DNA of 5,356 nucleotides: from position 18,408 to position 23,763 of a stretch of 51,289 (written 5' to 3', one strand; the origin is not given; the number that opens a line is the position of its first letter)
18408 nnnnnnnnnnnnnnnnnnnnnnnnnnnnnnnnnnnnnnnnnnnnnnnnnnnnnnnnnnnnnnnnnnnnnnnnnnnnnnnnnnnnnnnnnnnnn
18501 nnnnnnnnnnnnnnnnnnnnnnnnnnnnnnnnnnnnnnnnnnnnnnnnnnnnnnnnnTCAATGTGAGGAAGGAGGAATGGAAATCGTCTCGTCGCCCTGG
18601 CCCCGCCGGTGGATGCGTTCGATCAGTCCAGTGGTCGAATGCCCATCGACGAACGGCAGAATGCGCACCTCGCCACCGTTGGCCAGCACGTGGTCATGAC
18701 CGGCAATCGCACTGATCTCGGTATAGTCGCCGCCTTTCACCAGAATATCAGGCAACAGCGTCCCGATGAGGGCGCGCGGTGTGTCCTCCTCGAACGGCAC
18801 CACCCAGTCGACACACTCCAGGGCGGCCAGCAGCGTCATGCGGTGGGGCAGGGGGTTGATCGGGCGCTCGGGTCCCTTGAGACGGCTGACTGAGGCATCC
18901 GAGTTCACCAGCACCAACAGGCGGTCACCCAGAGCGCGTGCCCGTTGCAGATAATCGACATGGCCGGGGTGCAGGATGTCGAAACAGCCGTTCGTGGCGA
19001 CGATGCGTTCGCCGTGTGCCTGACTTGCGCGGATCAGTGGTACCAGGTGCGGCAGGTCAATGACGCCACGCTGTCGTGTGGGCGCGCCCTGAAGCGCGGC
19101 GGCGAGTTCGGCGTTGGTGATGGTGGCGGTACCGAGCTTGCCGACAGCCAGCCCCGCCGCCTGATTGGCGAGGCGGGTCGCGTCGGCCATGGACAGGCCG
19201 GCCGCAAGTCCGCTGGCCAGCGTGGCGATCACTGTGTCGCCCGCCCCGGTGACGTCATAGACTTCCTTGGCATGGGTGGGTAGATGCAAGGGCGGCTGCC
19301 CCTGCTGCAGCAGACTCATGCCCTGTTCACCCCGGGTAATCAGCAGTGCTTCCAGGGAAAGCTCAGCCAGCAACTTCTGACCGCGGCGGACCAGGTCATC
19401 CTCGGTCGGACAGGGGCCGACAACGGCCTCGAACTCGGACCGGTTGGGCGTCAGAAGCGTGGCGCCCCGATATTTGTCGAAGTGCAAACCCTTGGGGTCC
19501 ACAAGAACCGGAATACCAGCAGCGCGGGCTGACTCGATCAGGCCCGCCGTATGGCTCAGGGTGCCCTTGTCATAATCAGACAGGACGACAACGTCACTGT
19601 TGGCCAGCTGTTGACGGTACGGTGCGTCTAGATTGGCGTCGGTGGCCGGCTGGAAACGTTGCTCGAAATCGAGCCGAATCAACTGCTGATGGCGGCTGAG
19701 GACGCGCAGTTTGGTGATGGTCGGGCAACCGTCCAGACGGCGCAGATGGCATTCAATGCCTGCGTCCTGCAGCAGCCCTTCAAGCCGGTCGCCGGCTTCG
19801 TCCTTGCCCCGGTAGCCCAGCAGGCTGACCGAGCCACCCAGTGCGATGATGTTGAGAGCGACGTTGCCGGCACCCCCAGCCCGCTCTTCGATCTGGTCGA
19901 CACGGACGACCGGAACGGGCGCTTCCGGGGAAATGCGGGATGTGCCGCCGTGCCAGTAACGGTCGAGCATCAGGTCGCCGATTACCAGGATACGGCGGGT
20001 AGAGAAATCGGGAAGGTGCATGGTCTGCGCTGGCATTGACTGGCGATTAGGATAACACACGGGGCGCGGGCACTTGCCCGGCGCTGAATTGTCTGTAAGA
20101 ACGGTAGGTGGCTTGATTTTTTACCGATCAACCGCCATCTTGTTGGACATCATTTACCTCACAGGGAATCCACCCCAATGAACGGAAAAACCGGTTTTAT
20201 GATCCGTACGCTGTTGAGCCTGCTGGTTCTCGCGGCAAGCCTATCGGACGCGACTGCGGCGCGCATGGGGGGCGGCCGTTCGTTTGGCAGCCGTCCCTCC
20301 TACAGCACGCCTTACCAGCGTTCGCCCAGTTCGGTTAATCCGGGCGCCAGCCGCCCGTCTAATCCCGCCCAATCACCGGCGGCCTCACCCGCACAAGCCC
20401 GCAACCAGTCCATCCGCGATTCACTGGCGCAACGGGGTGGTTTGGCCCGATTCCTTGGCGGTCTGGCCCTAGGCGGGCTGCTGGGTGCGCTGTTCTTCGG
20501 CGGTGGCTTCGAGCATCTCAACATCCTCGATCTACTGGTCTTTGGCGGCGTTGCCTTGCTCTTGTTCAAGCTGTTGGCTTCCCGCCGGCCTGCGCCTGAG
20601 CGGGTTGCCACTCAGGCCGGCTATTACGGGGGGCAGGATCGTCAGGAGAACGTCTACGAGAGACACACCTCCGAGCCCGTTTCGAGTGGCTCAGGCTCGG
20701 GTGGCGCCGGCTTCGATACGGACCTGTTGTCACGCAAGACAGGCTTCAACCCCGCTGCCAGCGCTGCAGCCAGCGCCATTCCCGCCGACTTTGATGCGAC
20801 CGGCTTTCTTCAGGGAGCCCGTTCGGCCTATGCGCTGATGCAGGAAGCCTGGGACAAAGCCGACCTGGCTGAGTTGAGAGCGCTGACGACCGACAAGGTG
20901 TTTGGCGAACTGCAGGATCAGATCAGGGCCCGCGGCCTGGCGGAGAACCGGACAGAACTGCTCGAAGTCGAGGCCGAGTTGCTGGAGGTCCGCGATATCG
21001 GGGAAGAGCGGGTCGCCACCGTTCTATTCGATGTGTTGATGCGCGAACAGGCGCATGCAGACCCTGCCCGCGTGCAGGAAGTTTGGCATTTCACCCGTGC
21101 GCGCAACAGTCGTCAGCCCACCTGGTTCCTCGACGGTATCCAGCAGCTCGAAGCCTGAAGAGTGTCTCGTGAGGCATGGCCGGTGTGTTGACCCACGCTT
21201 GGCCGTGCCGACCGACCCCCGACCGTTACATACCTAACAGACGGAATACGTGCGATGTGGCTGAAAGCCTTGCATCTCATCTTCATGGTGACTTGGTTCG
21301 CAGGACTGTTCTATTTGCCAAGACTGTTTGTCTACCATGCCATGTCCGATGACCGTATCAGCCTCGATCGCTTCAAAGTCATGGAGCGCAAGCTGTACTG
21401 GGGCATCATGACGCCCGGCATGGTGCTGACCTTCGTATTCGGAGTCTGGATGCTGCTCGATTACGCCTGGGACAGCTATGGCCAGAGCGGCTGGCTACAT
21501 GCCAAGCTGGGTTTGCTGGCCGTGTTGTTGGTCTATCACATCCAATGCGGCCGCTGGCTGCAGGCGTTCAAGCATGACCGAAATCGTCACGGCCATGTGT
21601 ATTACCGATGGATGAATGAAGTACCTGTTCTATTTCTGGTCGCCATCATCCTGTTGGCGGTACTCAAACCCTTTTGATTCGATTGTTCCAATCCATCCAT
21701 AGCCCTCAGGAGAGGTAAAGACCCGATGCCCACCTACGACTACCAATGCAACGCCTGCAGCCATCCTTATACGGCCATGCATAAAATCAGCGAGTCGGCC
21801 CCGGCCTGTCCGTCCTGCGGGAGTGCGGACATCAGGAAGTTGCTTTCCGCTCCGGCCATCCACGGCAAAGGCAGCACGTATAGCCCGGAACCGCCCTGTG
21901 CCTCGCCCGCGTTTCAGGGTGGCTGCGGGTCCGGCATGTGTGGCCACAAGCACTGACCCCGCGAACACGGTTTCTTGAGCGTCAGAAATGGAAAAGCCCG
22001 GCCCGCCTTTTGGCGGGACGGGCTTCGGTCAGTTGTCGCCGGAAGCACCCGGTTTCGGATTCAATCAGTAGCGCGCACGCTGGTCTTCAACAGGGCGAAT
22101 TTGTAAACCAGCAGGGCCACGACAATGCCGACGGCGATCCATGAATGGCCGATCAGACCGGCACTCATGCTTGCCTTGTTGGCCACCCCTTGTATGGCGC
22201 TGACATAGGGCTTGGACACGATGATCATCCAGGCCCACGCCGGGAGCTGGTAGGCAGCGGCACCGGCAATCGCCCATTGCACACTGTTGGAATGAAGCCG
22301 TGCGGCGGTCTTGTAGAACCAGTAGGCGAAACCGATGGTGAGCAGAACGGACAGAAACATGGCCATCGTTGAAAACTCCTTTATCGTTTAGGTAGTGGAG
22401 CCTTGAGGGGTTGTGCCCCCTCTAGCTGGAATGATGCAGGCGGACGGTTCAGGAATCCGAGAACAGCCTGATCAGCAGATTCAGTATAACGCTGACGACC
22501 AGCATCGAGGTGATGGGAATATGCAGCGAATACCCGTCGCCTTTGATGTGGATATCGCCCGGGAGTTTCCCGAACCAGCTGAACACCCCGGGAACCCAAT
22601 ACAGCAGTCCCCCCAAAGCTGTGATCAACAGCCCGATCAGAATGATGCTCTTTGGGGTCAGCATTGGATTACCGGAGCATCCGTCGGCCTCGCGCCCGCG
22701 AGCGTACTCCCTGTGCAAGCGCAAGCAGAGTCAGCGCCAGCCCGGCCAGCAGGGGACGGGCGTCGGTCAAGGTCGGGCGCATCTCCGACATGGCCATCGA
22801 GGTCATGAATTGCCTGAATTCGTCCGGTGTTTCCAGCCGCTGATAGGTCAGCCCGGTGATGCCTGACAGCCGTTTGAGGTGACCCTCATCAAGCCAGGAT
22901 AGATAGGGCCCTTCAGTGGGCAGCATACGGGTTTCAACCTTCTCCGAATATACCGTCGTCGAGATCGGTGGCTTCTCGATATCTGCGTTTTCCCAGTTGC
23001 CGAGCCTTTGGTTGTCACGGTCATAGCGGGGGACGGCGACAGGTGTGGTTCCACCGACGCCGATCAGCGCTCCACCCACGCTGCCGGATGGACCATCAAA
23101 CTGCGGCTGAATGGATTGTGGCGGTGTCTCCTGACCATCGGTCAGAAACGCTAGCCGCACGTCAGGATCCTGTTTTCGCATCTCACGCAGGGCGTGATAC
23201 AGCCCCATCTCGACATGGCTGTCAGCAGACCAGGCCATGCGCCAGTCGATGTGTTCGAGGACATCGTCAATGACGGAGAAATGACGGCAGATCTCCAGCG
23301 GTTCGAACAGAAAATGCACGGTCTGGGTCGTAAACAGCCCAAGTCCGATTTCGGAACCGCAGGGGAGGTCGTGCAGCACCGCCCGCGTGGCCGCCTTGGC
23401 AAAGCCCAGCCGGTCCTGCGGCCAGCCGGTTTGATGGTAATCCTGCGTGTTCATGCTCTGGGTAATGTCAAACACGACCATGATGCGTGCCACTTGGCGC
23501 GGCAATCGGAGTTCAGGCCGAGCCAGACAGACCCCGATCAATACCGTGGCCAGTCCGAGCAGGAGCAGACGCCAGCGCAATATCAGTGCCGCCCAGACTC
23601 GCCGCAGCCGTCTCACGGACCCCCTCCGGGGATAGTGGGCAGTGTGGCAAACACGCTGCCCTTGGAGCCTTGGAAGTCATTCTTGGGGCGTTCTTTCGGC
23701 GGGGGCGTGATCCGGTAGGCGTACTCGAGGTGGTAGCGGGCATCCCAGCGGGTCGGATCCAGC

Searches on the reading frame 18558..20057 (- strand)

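Call 56: search_protein_families(library=pfam, proteins=[window:18558-20057:-])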
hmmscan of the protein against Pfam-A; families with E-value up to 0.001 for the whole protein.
window:18558-20057:- (499 aa): 4 families
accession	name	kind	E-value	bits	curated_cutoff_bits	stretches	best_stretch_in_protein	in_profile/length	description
PF00294.29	PfkB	-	5.1e-49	167.7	25.8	1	22-312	3-297/302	pfkB family carbohydrate kinase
PF01467.32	CTP_transf_like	-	5e-18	66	21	1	355-447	2-92/133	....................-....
PF08543.17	Phos_pyr_kin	-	3.2e-08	33.7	27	1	199-299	120-226/246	Phosphomethylpyrimidine kinase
PF01256.23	Carb_kinase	-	0.00098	19.1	27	0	171-304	82-219/242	NAD(P)H-hydrate dehydratase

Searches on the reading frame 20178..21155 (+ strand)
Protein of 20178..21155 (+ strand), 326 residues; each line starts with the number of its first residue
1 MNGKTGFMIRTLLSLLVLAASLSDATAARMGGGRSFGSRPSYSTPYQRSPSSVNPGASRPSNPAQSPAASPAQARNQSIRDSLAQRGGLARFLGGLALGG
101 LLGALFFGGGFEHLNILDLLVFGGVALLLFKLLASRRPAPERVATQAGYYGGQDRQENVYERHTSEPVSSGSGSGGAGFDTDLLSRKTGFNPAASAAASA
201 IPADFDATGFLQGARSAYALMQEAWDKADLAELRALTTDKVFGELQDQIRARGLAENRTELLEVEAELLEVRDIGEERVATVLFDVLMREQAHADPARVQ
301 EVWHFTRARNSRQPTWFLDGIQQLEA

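Call 9: search_protein_families(library=pfam, proteins=[window:20178-21155:+], max_evalue=0.001)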
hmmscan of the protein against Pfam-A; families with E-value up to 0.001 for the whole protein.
window:20178-21155:+ (326 aa): 1 family
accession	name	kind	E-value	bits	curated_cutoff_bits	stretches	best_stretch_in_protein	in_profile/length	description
PF04280.21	Tim44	-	1e-20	74.8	29.6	1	195-323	5-147/147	Tim44-like domain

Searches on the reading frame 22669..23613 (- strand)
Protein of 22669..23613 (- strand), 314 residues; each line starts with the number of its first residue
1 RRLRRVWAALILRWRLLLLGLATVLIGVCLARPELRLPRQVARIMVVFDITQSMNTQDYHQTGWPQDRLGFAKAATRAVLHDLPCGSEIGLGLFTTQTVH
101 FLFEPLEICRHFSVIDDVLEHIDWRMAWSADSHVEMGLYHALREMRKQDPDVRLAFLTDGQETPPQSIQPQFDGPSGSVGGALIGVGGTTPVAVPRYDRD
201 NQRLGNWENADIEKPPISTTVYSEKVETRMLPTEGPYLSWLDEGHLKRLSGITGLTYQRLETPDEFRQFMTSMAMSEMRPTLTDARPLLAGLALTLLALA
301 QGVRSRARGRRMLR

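Call 9: search_protein_families(library=pfam, proteins=[window:22669-23613:-], max_evalue=0.001)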
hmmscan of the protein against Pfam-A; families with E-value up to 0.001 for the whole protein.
window:22669-23613:- (314 aa): 1 family
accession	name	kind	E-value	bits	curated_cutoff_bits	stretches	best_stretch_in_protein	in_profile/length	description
PF13519.12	VWA_2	-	7.3e-07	30.2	27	1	44-161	1-107/107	von Willebrand factor type A domain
